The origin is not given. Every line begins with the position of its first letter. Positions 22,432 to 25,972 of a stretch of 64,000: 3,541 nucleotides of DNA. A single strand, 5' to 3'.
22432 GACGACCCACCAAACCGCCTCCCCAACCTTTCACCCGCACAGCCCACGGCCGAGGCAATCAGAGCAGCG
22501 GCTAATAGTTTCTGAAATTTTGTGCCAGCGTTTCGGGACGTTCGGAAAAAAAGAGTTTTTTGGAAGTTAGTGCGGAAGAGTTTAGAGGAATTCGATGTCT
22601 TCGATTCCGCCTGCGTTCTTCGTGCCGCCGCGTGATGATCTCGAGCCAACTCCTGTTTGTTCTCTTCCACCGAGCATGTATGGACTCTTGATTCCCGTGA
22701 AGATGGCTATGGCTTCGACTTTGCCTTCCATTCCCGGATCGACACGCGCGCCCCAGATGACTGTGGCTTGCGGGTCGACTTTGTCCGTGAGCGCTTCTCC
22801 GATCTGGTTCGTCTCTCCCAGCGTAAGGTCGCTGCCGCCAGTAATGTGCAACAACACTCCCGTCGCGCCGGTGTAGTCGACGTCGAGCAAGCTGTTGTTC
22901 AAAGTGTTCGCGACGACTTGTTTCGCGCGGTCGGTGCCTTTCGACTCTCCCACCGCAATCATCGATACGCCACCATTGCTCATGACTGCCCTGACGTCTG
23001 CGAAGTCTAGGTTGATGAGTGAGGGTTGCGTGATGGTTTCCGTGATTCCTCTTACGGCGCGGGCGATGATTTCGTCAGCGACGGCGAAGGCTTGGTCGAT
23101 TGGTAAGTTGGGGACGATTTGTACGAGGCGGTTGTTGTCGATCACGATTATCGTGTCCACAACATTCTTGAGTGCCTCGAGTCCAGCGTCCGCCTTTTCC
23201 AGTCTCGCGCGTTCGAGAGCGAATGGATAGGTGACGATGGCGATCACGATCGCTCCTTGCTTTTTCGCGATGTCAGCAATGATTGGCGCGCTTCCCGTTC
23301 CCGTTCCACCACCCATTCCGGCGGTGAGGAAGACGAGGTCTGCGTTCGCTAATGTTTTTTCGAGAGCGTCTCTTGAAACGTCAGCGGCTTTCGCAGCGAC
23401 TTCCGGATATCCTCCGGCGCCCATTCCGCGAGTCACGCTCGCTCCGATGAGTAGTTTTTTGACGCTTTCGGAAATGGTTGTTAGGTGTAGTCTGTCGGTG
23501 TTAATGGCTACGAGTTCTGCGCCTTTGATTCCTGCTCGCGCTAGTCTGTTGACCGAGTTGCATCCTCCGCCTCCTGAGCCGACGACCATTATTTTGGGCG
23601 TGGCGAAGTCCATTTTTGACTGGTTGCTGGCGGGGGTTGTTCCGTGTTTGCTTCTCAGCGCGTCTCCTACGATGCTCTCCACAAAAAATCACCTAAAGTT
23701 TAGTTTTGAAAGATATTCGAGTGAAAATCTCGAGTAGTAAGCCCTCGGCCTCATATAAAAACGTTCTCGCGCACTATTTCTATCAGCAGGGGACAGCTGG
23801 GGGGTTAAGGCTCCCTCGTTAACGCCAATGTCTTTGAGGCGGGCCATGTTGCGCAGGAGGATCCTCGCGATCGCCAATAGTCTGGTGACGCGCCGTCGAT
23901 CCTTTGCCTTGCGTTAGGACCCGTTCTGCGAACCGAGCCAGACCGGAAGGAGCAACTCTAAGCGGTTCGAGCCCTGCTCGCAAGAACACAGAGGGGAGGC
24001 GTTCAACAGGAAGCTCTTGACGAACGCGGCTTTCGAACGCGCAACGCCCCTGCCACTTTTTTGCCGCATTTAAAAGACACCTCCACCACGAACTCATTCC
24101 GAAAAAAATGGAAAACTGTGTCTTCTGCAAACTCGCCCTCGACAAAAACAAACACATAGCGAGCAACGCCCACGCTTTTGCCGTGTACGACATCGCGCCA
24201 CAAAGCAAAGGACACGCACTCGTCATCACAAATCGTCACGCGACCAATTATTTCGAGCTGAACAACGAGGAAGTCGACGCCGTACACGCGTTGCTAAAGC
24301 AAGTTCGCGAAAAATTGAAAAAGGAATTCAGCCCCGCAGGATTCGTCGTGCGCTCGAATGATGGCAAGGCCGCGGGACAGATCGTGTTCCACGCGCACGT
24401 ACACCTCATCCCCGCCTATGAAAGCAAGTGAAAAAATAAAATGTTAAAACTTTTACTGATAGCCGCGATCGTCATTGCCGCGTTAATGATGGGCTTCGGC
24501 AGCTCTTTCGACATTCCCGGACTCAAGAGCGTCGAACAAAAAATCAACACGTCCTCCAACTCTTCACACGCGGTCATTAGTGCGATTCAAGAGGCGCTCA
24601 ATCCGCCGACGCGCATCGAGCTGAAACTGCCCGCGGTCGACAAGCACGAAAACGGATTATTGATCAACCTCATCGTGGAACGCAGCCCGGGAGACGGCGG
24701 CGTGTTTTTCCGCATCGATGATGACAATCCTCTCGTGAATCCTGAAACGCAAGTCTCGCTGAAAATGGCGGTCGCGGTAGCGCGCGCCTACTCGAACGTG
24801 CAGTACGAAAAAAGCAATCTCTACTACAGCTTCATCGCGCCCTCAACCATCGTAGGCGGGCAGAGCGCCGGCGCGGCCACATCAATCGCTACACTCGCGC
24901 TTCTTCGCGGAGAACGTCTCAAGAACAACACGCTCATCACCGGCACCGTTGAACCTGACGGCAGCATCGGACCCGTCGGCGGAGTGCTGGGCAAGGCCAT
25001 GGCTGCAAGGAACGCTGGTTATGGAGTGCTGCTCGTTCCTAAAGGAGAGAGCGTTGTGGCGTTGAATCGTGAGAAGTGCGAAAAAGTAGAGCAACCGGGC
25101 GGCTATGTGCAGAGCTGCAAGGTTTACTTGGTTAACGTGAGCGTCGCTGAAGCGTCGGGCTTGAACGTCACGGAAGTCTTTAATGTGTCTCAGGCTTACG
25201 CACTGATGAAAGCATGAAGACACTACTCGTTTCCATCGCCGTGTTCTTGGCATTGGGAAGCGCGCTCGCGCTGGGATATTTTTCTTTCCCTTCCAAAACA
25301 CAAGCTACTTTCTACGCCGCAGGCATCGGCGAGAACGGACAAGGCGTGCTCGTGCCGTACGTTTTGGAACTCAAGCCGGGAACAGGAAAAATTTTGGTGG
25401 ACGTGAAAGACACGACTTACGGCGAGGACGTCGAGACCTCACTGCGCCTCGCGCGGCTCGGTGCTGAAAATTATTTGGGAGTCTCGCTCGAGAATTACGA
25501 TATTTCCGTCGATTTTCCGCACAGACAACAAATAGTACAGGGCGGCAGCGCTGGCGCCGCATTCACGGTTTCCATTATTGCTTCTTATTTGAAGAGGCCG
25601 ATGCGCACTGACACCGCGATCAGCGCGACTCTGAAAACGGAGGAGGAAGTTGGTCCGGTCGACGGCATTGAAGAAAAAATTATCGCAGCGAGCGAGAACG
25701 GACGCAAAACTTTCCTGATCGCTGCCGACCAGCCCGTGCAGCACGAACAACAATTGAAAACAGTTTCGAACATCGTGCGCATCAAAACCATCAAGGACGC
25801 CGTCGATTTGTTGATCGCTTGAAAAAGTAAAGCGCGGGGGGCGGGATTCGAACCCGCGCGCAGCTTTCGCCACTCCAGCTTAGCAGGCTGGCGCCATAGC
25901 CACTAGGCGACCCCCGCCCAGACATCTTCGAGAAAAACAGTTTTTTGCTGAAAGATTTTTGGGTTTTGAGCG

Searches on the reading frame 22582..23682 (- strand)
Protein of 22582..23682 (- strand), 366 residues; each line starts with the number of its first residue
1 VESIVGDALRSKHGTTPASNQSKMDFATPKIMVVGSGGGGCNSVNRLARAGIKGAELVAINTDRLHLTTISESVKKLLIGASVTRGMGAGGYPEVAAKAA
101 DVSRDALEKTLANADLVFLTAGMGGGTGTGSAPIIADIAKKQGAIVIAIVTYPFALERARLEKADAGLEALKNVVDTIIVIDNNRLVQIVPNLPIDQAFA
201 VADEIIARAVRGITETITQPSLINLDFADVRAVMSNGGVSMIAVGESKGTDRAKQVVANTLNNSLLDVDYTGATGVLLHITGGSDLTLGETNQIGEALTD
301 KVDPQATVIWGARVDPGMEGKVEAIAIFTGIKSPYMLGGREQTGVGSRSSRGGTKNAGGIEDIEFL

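Call 14: search_protein_families(library=pfam, max_evalue=0.0001, proteins=[window:22582-23682:-])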
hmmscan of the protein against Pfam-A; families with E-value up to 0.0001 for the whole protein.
window:22582-23682:- (366 aa): 2 families
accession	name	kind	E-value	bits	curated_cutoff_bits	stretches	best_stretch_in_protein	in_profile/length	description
PF00091.31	Tubulin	-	1.9e-42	146.1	33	1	30-190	1-189/190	Tubulin/FtsZ family, GTPase domain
PF12327.13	FtsZ_C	-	8.7e-31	106.5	27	1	238-332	1-95/95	FtsZ family, C-terminal domain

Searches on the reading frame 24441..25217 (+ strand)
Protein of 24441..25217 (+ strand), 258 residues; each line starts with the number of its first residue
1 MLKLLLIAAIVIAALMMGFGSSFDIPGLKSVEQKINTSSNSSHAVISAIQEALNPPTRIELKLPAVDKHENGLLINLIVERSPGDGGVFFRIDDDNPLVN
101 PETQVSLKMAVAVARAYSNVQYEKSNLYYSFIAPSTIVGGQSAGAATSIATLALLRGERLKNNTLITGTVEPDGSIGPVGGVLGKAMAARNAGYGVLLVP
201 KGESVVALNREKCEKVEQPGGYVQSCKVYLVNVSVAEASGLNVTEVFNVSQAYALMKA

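Call 15: search_protein_families(library=pfam, max_evalue=0.0001, proteins=[window:24441-25217:+])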
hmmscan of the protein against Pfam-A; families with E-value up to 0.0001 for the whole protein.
window:24441-25217:+ (258 aa): 1 family
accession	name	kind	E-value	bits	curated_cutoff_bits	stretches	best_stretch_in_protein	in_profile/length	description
PF05362.19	Lon_C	-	1e-07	32.2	21.1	1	121-202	90-171/205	Lon protease (S16) C-terminal proteolytic domain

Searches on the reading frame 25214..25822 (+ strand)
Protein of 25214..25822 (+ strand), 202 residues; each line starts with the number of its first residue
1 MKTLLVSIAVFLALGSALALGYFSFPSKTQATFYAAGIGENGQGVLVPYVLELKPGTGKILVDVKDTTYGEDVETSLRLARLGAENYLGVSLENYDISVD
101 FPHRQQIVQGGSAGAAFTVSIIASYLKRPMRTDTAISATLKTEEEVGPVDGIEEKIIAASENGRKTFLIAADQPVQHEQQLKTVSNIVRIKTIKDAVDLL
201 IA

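Call 15: search_protein_families(library=pfam, max_evalue=0.0001, proteins=[window:25214-25822:+])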
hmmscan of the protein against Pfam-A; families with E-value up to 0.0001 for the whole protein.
window:25214-25822:+ (202 aa): 1 family
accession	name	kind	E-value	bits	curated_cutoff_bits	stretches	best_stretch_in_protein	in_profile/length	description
PF05362.19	Lon_C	-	4.7e-09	36.5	21.1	1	91-192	90-191/205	Lon protease (S16) C-terminal proteolytic domain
